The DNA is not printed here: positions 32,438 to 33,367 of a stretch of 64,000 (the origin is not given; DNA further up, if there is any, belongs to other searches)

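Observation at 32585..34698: AT-richer ABC-ATPase + TOPRIM-like module inserted seamlessly inside a B12 acyl-CoA mutase operon: candidate PARIS/OLD-like defence (or selfish) system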

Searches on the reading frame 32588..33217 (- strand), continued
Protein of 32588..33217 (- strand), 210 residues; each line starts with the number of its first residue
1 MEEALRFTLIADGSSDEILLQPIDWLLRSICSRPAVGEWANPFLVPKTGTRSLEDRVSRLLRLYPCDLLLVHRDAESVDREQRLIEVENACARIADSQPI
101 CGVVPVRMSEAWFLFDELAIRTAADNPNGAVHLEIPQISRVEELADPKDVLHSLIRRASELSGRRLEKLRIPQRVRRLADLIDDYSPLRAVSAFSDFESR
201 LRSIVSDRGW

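Call 72: search_protein_families(library=pfam, proteins=[L067:6755-8413:+, L067:10645-11991:+, L030:7540-8535:+, L030:10615-11886:+, L072:7228-8502:+, L072:10685-11638:+, L017:7702-8466:+, L017:10661-11821:+, L074:6957-8456:+, L033:3754-6192:+], max_evalue=0.00001)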
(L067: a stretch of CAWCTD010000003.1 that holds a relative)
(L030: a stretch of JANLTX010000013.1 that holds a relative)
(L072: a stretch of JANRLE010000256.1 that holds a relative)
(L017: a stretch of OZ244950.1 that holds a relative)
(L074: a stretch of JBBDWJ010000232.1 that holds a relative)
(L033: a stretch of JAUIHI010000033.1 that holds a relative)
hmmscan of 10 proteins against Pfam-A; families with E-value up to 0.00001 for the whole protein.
L067:6755-8413:+ (553 aa): 6 families
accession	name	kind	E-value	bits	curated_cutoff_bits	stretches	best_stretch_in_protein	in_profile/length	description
PF01078.27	Mg_chelatase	-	1.5e-94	315.6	20.3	1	240-447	1-206/207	Magnesium chelatase, subunit ChlI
PF13541.12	ChlI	-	2.9e-41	140.6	27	1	68-190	1-121/121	Subunit ChlI of Mg-chelatase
PF13335.12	Mg_chelatase_C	-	1.1e-30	106.6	26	1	454-545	1-94/94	Magnesium chelatase, subunit ChlI C-terminal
PF07728.20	AAA_5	-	2.3e-10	41.1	22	1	263-401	1-125/139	AAA domain (dynein-related subfamily)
PF00493.29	MCM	-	3.5e-08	33.3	23.3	0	342-406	116-179/224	MCM P-loop domain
PF05362.19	Lon_C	-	2.5e-07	30.9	21.1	1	58-212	42-199/205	Lon protease (S16) C-terminal proteolytic domain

L067:10645-11991:+ (449 aa): 1 family
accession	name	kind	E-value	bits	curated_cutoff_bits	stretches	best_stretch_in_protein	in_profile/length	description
PF01078.27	Mg_chelatase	-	6.7e-07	29.3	20.3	1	61-94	173-206/207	Magnesium chelatase, subunit ChlI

L030:7540-8535:+ (332 aa): 3 families
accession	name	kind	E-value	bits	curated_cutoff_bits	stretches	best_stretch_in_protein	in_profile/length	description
PF00814.31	TsaD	-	1.7e-98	330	24.8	1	23-303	1-263/264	tRNA N6-adenosine threonylcarbamoyltransferase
PF22521.2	HypF_C_2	-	1.5e-07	31.9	27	1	229-295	166-232/241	Carbamoyltransferase, Kae1-like Domain, second subdomain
PF02543.21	Carbam_trans_N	-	1.2e-06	28.6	24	0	225-279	274-323/346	Carbamoyltransferase N-terminus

L030:10615-11886:+ (424 aa): 1 family
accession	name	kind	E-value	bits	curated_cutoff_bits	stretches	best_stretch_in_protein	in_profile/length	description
PF04413.22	Glycos_transf_N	-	2.2e-57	193.9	23.9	1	36-211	3-178/179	3-Deoxy-D-manno-octulosonic-acid transferase (kdotransferase)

L072:7228-8502:+ (425 aa): 1 family
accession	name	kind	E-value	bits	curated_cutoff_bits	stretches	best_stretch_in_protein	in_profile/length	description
PF00815.25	Histidinol_dh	-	1.3e-137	459.6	27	1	13-420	3-411/411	Histidinol dehydrogenase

L072:10685-11638:+ (318 aa): 2 families
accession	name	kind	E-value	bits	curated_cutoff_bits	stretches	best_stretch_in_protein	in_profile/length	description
PF08450.18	SGL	-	5.8e-41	141.1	26.3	1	41-300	2-244/246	SMP-30/Gluconolactonase/LRE-like region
PF01436.27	NHL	-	1.5e-06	28.3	20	0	120-135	1-16/28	NHL repeat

L017:7702-8466:+ (255 aa): 1 family
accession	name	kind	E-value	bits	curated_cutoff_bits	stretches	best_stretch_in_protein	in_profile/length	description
PF01351.25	RNase_HII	-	5.3e-32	111.8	25.8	1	42-247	1-199/199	Ribonuclease HII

L017:10661-11821:+ (387 aa): 4 families
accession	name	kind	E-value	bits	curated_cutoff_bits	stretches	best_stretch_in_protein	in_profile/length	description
PF02568.20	ThiI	-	4.4e-73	245.5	20.5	1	172-367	1-196/197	Thiamine biosynthesis protein (ThiI)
PF22025.1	ThiI_fer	-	4.6e-22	78.7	25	1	5-75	2-71/72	ThiI ferredoxin-like domain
PF02926.22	THUMP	-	5.6e-16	59.2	20.6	1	84-161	3-84/84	THUMP domain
PF06508.19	QueC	-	4.4e-06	26.8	22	0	176-329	1-174/210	Queuosine biosynthesis protein QueC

L074:6957-8456:+ (500 aa): 3 families
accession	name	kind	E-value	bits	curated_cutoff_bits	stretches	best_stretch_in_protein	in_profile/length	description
PF00198.28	2-oxoacid_dh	-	2e-81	273.3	23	1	269-497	2-231/232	2-oxoacid dehydrogenases acyltransferase (catalytic domain)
PF00364.28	Biotin_lipoyl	-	1.1e-19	70.4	22.1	1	52-124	2-73/73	Biotin-requiring enzyme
PF02817.22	E3_binding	-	2.2e-10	41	23.7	1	209-239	5-35/36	e3 binding domain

L033:3754-6192:+ (813 aa): 3 families
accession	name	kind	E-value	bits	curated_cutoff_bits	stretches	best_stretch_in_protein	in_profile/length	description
PF17768.7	RecJ_OB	-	2.1e-28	99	27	1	490-594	1-107/107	RecJ OB domain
PF01368.27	DHH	-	4.5e-19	69.4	28.1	1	86-263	1-125/125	DHH family, N-terminal domain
PF02272.25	DHHA1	-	8.5e-15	55.5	25.9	1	383-476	3-100/102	DHHA1 domain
